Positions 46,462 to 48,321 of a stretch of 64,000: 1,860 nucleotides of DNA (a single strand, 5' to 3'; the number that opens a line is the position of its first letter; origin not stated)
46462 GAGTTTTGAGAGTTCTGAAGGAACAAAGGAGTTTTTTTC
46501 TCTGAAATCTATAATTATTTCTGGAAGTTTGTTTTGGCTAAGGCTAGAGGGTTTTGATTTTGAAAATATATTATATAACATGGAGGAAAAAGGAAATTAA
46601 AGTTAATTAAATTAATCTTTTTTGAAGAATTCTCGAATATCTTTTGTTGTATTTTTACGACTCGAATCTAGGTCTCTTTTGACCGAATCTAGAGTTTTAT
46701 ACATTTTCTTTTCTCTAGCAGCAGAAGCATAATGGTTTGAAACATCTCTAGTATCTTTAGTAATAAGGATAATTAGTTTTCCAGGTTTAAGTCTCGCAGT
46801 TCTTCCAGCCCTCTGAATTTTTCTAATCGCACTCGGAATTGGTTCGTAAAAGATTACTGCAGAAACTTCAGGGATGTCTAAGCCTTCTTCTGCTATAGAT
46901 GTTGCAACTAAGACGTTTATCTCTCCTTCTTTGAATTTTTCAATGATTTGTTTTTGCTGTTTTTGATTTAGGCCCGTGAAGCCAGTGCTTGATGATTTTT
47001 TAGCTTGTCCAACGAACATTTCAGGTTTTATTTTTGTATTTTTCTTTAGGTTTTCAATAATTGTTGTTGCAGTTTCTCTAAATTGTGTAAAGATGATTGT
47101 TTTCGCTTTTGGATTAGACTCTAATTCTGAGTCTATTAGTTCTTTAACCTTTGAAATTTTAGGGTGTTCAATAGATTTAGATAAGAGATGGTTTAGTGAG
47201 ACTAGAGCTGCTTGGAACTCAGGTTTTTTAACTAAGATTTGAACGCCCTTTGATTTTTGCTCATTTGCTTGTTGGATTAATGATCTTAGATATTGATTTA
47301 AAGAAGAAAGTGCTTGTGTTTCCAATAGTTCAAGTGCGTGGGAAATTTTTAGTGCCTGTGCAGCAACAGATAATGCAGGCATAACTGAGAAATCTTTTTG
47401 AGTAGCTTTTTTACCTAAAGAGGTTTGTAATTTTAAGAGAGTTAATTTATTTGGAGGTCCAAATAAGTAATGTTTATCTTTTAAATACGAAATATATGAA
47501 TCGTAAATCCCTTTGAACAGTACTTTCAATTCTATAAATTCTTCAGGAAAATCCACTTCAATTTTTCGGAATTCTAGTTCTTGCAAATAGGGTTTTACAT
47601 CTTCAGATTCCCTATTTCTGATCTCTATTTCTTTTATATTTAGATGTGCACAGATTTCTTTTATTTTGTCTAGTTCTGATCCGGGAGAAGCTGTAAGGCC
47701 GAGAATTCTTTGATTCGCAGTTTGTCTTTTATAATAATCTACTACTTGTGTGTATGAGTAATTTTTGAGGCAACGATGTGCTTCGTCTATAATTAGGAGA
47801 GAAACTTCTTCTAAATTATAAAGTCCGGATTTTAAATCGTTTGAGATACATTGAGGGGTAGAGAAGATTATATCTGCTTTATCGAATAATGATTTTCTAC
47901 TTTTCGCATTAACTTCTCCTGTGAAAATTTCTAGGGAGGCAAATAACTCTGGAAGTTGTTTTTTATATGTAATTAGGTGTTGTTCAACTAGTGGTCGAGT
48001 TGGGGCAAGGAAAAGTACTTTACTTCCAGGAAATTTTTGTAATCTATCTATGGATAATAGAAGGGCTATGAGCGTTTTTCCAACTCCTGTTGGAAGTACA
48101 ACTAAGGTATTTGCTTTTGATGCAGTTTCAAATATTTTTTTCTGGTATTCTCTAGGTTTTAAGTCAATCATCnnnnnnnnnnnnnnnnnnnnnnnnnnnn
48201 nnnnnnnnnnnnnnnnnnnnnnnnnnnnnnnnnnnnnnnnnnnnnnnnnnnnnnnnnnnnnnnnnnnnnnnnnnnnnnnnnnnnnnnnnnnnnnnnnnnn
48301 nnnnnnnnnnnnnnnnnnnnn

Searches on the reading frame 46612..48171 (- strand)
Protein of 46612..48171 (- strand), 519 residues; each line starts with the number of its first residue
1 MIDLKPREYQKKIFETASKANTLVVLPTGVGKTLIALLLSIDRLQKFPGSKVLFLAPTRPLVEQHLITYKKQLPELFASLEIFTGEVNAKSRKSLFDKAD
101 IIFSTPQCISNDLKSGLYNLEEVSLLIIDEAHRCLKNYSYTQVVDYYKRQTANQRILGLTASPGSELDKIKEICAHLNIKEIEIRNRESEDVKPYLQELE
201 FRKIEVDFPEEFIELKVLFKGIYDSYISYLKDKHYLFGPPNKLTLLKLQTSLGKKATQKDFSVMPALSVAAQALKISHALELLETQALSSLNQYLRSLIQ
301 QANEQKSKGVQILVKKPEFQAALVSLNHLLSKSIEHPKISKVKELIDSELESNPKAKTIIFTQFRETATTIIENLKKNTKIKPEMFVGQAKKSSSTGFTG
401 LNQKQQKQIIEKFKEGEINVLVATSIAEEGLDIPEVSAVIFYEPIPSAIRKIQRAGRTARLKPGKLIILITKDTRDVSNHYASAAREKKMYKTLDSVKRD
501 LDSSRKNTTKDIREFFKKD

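Call 38: search_protein_families(library=pfam, proteins=[window:46612-48171:-], max_evalue=0.0001)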
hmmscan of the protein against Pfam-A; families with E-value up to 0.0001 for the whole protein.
window:46612-48171:- (519 aa): 6 families
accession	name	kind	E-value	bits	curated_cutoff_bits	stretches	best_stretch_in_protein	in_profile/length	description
PF00270.35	DEAD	-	1.9e-29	103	26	1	8-169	2-166/167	DEAD/DEAH box helicase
PF00271.37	Helicase_C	-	4.1e-25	88.6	23.5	1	340-461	4-109/110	Helicase conserved C-terminal domain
PF04851.21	ResIII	-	7e-25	88.3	22.5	1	4-163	2-162/164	Type III restriction enzyme, res subunit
PF21210.2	RNA_helicase_helical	-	4.6e-14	52.9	27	1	242-323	26-107/108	Putative ATP-dependent RNA helicase, helical bundle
PF22590.2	Cas3-like_C_2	-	6.3e-05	23.7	27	0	398-460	40-103/106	CRISPR-associated nuclease/helicase Cas3, C-terminal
PF18766.7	SWI2_SNF2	-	9.3e-05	22.6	26.7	0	19-166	18-158/221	SWI2/SNF2 ATPase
